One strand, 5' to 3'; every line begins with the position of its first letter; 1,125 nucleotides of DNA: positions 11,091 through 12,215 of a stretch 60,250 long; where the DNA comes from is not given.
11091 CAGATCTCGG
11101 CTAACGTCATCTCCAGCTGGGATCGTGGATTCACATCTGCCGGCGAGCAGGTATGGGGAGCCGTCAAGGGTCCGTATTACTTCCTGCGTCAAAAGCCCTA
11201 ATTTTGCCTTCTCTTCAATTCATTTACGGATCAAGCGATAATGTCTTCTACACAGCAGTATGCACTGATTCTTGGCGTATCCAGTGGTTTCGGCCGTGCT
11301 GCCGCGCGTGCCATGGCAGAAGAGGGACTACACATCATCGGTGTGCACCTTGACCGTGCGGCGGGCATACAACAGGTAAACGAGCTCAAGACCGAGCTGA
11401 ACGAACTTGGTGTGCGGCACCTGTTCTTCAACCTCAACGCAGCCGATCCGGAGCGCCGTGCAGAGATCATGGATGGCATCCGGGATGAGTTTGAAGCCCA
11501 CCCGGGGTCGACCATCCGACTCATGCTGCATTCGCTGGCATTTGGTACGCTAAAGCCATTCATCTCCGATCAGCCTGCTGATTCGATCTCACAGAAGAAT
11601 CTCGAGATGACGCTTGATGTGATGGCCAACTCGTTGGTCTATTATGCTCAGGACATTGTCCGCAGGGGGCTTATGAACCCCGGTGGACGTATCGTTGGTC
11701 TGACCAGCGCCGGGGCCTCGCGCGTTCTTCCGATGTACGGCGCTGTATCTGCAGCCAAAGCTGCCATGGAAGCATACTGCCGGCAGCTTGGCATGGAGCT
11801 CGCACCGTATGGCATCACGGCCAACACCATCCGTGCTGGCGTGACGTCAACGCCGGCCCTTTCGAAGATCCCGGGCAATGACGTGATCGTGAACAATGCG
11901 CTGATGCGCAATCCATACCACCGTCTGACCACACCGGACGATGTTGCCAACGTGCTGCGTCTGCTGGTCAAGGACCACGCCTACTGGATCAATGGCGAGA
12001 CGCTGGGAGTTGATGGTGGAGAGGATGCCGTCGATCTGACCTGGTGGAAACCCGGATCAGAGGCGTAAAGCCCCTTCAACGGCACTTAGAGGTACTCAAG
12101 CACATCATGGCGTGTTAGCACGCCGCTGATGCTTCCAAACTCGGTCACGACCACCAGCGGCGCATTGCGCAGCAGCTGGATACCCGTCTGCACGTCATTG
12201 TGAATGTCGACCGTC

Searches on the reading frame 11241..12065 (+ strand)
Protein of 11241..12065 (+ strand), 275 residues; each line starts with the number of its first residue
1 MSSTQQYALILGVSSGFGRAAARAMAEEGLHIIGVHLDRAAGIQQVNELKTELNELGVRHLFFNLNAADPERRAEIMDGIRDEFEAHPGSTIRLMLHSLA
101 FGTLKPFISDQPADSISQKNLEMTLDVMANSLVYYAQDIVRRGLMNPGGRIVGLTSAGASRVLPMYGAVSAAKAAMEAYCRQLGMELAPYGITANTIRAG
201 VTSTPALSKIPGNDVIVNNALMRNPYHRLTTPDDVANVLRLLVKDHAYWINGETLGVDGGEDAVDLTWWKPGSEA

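Call 75: search_protein_families(library=pfam, proteins=[window:11241-12065:+], max_evalue=0.00001)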
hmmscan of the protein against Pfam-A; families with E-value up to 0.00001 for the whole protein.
window:11241-12065:+ (275 aa): 2 families
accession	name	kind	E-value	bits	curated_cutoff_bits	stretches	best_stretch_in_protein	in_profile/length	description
PF13561.12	adh_short_C2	-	5.6e-47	160.7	27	1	12-260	1-234/236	Enoyl-(Acyl carrier protein) reductase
PF00106.31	adh_short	-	5.3e-24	85.2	26.6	1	7-210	2-190/195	short chain dehydrogenase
